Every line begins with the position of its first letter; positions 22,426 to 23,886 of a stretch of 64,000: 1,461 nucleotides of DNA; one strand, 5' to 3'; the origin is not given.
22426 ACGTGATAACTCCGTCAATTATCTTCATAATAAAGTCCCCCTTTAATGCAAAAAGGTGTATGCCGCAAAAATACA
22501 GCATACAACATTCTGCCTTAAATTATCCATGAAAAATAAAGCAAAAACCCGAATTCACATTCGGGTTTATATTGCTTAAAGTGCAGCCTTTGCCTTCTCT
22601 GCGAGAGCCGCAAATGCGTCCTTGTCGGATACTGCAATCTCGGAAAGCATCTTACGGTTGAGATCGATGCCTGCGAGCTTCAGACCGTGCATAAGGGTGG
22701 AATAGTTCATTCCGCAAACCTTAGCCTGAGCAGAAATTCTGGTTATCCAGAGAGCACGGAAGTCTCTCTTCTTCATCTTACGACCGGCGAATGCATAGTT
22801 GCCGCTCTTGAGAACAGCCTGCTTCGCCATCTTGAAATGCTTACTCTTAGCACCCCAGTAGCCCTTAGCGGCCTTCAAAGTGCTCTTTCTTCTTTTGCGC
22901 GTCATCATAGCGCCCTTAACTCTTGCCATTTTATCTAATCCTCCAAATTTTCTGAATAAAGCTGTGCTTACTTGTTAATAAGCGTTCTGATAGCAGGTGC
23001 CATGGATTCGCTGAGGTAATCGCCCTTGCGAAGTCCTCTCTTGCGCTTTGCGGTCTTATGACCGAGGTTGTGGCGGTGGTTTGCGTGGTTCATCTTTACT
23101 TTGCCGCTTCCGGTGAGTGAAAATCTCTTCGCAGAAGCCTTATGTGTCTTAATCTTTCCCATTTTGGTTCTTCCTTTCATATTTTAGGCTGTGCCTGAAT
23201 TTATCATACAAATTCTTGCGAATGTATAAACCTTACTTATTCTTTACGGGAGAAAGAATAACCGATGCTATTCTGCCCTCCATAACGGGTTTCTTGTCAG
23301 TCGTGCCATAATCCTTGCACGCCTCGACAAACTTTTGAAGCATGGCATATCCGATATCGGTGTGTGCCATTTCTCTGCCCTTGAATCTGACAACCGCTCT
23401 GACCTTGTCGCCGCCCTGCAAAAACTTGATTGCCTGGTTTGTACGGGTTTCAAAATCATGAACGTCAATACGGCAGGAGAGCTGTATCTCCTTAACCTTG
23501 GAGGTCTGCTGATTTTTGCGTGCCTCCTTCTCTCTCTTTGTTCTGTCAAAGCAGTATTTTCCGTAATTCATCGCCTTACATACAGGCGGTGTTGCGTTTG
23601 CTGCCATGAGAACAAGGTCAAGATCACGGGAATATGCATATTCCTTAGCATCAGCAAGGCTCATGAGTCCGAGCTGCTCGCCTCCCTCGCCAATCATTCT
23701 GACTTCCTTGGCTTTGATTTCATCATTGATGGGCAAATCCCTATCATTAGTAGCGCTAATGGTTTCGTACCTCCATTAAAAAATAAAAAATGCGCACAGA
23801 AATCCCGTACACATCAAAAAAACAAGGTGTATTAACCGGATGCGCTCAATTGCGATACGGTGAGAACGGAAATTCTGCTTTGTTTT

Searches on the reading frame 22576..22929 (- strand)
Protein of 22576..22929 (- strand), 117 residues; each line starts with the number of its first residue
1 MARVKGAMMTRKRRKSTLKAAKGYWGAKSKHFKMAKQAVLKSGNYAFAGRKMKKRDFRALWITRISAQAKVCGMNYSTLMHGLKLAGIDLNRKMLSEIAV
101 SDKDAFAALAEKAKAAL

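Call 70: search_protein_families(library=pfam, proteins=[window:22576-22929:-], max_evalue=0.001)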
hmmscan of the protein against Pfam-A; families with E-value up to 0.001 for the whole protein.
window:22576-22929:- (117 aa): 1 family
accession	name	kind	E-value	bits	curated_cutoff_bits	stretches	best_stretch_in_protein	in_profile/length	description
PF00453.23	Ribosomal_L20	-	5.6e-42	142.7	30.8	1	3-109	1-107/107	Ribosomal protein L20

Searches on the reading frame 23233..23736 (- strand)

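Call 70: search_protein_families(library=pfam, proteins=[window:23233-23736:-], max_evalue=0.001)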
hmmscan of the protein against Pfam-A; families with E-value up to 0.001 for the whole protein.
window:23233-23736:- (167 aa): 2 families
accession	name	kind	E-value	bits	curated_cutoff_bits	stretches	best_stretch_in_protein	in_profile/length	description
PF00707.27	IF3_C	-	5.6e-31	106.8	34.8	1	80-163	2-85/86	Translation initiation factor IF-3, C-terminal domain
PF05198.21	IF3_N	-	1.2e-26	93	26.9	1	3-72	1-70/70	Translation initiation factor IF-3, N-terminal domain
